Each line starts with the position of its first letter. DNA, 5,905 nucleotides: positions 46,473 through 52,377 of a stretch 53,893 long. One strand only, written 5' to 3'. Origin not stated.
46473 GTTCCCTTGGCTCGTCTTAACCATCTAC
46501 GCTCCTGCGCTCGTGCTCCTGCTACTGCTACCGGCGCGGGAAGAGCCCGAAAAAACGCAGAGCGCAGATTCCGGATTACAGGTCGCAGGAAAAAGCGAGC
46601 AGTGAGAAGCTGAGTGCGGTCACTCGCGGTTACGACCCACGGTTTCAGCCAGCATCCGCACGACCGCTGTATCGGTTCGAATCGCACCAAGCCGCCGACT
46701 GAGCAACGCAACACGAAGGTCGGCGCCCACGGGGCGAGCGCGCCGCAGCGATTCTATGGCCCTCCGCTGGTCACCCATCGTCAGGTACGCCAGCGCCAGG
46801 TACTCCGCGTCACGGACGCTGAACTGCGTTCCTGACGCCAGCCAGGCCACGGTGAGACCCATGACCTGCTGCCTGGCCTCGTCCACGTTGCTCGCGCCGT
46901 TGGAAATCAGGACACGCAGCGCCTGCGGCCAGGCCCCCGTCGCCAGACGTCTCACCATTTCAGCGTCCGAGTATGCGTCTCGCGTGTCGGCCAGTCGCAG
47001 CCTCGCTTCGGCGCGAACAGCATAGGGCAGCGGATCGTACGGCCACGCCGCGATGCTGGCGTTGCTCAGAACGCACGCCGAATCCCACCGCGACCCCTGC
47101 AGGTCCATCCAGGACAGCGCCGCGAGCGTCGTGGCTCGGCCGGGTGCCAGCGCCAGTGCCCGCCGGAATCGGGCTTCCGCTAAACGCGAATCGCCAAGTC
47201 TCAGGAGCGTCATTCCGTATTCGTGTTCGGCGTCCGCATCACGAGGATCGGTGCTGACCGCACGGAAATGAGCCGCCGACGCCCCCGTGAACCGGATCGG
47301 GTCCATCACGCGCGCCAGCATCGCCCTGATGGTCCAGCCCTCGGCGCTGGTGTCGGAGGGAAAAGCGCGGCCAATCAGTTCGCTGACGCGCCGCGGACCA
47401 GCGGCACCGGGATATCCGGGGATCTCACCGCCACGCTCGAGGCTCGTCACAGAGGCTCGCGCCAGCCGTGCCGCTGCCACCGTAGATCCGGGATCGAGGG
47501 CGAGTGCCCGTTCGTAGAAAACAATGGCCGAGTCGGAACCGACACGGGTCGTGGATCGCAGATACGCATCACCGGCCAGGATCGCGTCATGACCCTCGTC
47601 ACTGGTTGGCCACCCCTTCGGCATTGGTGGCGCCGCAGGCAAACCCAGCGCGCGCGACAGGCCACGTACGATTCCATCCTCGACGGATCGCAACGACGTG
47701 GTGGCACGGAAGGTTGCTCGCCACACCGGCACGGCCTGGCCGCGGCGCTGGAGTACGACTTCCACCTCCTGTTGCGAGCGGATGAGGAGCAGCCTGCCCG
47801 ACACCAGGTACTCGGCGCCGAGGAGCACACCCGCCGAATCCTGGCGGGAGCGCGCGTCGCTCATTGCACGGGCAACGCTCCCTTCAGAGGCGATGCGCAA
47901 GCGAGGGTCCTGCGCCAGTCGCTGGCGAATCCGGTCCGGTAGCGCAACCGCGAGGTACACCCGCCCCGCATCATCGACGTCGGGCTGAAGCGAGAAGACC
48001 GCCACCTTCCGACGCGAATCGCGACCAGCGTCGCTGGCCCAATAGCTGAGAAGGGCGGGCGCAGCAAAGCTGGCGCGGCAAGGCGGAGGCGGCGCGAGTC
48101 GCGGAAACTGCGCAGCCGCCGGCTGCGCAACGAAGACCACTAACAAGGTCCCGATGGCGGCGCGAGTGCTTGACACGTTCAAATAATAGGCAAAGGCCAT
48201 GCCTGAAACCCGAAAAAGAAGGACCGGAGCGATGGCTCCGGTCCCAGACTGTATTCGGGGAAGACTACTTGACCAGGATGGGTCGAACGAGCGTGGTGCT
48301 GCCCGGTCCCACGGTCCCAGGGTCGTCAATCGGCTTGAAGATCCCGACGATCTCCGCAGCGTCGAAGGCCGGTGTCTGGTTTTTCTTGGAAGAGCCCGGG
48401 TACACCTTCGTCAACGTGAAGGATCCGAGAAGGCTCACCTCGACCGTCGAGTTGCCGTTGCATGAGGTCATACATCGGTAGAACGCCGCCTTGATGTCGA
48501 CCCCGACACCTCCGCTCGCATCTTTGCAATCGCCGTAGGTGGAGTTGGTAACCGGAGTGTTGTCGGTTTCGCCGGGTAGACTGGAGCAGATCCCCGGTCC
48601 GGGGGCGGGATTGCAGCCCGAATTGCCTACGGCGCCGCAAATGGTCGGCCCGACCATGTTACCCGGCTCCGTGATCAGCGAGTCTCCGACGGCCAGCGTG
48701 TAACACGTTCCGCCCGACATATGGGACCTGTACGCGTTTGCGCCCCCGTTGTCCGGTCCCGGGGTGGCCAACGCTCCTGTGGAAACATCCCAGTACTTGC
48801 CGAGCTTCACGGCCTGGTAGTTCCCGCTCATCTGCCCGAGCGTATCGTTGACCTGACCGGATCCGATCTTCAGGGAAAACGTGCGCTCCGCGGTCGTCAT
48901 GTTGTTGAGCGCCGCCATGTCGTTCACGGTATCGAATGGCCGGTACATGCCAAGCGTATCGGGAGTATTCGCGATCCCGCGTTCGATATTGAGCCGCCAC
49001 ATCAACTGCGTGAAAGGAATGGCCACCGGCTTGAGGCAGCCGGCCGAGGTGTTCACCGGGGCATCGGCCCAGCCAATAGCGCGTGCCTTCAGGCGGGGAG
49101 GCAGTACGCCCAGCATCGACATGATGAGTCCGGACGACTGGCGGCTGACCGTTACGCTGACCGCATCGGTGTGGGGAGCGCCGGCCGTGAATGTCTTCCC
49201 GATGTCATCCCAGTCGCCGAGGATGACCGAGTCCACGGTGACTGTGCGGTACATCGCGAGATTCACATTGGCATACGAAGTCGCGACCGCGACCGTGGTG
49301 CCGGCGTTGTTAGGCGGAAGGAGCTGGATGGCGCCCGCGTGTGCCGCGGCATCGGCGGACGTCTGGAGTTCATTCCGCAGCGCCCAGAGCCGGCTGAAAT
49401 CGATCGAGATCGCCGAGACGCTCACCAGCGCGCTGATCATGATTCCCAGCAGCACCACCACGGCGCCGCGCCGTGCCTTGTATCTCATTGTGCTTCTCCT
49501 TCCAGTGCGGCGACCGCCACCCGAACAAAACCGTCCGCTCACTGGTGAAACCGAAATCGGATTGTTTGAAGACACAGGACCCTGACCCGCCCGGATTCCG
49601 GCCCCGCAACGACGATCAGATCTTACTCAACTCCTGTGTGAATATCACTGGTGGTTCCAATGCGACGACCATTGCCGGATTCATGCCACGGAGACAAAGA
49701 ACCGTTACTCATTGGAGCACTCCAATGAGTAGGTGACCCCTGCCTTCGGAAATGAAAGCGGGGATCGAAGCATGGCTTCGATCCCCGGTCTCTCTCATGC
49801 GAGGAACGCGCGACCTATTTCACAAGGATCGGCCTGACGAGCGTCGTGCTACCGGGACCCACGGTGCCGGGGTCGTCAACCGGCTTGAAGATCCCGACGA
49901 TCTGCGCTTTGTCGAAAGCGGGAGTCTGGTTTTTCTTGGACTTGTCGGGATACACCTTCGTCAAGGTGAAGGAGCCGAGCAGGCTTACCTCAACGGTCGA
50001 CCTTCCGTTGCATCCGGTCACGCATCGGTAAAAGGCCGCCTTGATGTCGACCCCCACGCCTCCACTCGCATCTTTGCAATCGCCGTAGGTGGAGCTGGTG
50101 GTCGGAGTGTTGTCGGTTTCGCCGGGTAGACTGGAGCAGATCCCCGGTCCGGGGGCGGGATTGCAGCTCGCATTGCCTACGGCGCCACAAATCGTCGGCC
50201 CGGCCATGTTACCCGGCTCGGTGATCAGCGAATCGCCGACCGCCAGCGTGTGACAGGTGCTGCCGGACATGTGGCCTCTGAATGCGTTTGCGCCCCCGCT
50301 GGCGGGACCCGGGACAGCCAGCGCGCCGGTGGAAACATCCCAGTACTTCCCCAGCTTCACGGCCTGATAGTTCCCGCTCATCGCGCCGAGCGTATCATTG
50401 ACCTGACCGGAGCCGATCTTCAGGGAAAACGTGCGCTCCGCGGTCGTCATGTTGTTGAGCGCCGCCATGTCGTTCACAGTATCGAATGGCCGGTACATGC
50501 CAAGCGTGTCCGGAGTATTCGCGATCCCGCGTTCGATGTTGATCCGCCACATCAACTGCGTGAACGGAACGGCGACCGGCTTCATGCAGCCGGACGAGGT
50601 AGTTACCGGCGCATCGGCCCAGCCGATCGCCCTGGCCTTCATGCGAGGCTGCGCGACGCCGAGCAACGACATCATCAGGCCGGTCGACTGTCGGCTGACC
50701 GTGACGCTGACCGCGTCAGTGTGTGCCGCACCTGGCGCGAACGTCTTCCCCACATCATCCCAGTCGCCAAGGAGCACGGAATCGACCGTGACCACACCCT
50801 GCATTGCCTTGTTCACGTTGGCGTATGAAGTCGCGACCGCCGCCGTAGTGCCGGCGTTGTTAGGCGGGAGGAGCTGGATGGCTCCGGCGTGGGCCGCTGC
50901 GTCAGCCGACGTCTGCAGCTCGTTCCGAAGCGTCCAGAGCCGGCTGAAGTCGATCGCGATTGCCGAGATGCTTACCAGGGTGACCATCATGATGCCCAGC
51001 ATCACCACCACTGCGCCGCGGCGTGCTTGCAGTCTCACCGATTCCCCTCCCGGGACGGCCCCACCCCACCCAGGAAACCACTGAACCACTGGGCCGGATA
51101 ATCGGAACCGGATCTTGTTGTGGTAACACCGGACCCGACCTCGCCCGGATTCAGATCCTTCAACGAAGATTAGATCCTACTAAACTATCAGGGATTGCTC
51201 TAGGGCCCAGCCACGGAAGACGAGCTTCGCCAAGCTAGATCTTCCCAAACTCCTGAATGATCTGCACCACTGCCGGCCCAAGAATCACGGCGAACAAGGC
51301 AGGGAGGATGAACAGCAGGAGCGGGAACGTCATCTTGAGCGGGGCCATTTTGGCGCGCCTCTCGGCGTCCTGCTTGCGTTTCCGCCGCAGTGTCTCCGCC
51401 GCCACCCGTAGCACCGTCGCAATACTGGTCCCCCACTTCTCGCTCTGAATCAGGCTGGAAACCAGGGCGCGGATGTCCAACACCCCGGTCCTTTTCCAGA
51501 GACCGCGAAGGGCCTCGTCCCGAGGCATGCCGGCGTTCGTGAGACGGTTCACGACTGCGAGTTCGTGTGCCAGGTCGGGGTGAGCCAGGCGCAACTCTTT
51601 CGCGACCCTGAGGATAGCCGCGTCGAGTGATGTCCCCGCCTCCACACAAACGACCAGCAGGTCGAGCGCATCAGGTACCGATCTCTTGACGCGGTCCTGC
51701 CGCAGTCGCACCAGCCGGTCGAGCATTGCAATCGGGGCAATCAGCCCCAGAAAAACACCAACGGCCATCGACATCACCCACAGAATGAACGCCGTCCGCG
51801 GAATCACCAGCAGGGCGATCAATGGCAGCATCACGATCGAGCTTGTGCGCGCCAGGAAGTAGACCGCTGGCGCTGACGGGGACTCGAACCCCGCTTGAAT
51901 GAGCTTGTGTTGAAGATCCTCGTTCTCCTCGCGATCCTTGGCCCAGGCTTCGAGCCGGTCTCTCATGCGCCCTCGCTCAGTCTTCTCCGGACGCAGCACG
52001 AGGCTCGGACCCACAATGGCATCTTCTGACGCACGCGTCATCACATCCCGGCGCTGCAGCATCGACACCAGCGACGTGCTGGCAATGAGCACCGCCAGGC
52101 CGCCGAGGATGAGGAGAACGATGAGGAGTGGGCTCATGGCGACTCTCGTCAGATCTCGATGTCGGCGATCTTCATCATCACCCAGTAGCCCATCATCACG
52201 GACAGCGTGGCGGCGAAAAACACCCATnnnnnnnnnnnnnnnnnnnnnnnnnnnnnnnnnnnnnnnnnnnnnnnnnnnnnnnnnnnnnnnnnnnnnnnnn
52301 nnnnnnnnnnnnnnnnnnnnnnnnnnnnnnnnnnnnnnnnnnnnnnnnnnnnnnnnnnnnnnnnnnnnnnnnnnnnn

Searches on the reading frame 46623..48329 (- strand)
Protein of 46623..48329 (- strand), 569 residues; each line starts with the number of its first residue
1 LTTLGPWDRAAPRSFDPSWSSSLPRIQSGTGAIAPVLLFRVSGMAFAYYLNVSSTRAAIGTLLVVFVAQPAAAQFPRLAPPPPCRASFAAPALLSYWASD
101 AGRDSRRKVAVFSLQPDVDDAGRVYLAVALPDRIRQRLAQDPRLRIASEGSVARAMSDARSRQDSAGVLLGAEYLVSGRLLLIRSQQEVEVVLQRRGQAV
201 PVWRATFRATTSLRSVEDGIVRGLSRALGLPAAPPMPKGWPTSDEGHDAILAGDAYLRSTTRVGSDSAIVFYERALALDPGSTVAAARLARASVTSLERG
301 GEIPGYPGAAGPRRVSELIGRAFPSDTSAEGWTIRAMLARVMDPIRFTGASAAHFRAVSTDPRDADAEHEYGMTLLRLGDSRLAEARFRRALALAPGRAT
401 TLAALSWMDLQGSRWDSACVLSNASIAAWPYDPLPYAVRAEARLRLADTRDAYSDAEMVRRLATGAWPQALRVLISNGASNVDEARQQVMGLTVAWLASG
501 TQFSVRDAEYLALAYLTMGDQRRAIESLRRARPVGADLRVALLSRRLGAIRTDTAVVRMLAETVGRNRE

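Call 6: search_protein_families(library=pfam, proteins=[window:46623-48329:-], max_evalue=0.01)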
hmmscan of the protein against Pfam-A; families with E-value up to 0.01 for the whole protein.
window:46623-48329:- (569 aa): 9 families
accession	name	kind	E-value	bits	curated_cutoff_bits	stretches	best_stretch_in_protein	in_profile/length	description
PF07719.23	TPR_2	-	1.2e-07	31.7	27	0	367-397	3-33/34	Tetratricopeptide repeat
PF13181.12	TPR_8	-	1.4e-06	28.4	25.7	0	511-531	7-27/34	Tetratricopeptide repeat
PF00515.34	TPR_1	-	2.1e-06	27.8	27.8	0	266-281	18-33/34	Tetratricopeptide repeat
PF13424.12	TPR_12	-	1.5e-05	25.6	30.1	0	353-395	31-75/77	Tetratricopeptide repeat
PF13431.12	TPR_17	-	1.9e-05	25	24.4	0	356-385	4-33/34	Tetratricopeptide repeat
PF14559.12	TPR_19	-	0.00053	20.7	25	0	266-292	8-34/68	Tetratricopeptide repeat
PF13176.12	TPR_7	-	0.00055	20.3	27.9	0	373-397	7-31/36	Tetratricopeptide repeat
PF13428.12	TPR_14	-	0.0011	19.9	23.5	0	369-405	5-41/44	Tetratricopeptide repeat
PF12895.13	ANAPC3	-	0.0028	18.4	27.2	0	504-532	22-50/82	Anaphase-promoting complex, cyclosome, subunit 3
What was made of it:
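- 46620..48329 (-): TPR protein of the Tad locus. This is the conserved right flank of the island. TPR families (call 6).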

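Call 37: search_protein_families(library=ncbifam, proteins=[window:46623-48329:-], max_evalue=0.001)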
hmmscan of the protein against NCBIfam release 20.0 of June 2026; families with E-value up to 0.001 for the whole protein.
window:46623-48329:- (569 aa): 4 families
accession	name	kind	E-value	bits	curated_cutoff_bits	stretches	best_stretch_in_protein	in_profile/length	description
TIGR02917.1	PEP_TPR_lipo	equivalog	9.1e-08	30.4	312.2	1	347-464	175-292/899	XrtA/PEP-CTERM system TPR-repeat protein PrsT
TIGR02521.1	type_IV_pilW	equivalog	9.5e-06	25.3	154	0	355-400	55-100/234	type IV pilus biogenesis/stability protein PilW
NF040959.1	MamA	equivalog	0.0001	21.9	200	0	358-428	64-134/204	magnetosome protein MamA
NF052415.1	T3SS_chap_SctY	equivalog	0.00066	20.2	70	0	399-463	6-70/106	type III secretion apparatus assembly chaperone SctY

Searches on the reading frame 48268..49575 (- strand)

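Call 6: search_protein_families(library=pfam, proteins=[window:48268-49575:-], max_evalue=0.01)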
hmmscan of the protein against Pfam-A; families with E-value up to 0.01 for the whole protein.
window:48268-49575:- (436 aa): 2 families
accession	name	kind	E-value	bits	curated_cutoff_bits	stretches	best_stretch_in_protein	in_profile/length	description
PF09977.15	Tad_C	-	6.7e-07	30.7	22.1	1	81-167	2-92/93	Putative Tad-like Flp pilus-assembly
PF13400.11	Tad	-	1e-06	29.4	22.3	1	37-82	1-45/47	Putative Flp pilus-assembly TadE/G-like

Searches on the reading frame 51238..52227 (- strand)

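Call 6: search_protein_families(library=pfam, proteins=[window:51238-52227:-], max_evalue=0.01)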
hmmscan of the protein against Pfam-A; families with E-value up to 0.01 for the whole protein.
window:51238-52227:- (330 aa): 1 family
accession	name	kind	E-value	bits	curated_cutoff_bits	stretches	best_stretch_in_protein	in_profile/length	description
PF00482.28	T2SSF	-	5.8e-20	72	25.2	1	188-316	2-124/125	Type II secretion system (T2SS), protein F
